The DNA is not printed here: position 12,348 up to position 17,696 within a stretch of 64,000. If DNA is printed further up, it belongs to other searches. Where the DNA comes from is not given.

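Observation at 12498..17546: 1682-aa repeat-built surface protein; a family of type-I anchored proteins with acidic Glu/Pro cytoplasmic tails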

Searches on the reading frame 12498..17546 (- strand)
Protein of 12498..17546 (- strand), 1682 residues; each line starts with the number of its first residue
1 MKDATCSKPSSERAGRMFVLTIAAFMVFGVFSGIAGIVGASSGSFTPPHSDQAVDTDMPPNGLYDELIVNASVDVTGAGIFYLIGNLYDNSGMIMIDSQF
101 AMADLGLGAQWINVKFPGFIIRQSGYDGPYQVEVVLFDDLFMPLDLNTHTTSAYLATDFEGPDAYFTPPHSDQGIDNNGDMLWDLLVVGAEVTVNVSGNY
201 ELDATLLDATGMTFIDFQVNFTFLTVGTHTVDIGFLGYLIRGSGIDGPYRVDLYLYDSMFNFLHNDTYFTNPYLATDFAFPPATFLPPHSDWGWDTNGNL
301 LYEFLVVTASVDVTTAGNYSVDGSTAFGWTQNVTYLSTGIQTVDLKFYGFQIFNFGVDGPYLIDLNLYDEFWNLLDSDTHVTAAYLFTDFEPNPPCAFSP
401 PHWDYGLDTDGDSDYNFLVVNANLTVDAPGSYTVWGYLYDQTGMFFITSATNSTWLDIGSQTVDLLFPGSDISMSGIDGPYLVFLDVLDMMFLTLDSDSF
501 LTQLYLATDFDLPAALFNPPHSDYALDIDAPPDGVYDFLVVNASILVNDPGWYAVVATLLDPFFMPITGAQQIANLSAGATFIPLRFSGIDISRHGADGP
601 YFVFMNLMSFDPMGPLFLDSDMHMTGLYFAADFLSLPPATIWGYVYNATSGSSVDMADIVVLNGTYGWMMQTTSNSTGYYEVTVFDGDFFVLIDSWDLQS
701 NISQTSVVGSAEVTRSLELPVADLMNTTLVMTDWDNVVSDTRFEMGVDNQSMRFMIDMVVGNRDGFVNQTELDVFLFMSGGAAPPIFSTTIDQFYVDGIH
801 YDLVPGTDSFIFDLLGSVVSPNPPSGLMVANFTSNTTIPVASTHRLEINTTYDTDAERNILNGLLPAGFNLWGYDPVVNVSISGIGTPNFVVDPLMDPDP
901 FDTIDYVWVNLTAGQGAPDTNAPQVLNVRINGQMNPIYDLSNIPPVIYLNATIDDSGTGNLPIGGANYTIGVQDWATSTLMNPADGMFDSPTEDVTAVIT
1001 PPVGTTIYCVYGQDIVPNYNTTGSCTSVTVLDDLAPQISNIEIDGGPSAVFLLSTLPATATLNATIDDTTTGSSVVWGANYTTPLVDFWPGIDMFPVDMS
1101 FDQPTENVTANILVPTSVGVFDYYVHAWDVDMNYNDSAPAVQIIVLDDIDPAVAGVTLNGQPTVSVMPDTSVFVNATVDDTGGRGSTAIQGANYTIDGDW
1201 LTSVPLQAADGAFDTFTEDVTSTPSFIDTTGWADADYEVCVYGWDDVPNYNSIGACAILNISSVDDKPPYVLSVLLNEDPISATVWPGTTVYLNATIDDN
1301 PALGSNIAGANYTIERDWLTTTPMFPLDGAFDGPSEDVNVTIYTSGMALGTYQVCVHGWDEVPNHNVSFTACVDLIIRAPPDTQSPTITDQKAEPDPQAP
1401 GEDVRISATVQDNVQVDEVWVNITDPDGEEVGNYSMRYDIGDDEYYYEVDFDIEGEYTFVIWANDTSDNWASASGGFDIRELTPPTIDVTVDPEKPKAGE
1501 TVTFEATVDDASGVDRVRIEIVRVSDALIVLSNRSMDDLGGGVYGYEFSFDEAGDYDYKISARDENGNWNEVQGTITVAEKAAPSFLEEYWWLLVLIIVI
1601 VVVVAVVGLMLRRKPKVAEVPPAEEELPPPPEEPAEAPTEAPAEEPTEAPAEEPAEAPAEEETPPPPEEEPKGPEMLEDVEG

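Call 8: search_protein_families(library=pfam, proteins=[window:12498-17546:-], max_evalue=0.1)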
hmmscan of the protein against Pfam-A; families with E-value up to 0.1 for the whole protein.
window:12498-17546:- (1682 aa): 8 families
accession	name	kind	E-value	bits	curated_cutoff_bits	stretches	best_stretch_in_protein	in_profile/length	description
PF20943.3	DUF4785_3rd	-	1.2e-11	45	24.5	1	418-483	15-82/106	Domain of unknown function (DUF4785) C-terminal domain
PF15418.12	DUF4625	-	4e-08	34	27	1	1382-1457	10-88/131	Domain of unknown function (DUF4625)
PF13115.11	YtkA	-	0.00035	21.6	25.9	0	1491-1560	12-84/85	YtkA-like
PF11896.14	GlgE_dom_N_S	-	0.00093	20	25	0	1485-1570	10-95/179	Alpha-1,4-glucan:maltose-1-phosphate maltosyltransferase, domain N/S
PF00630.25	Filamin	-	0.0066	17.7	26.9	0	1494-1565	15-85/93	Filamin/ABP280 repeat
PF13620.12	CarboxypepD_reg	-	0.0075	17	32.3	1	640-687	1-48/82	Carboxypeptidase regulatory-like domain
PF07495.19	Y_Y_Y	-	0.01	16.1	26.6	0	1552-1577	36-61/65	Y_Y_Y domain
PF13273.12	DUF4064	-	0.055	14.1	32.1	0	1580-1618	49-88/102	Protein of unknown function (DUF4064)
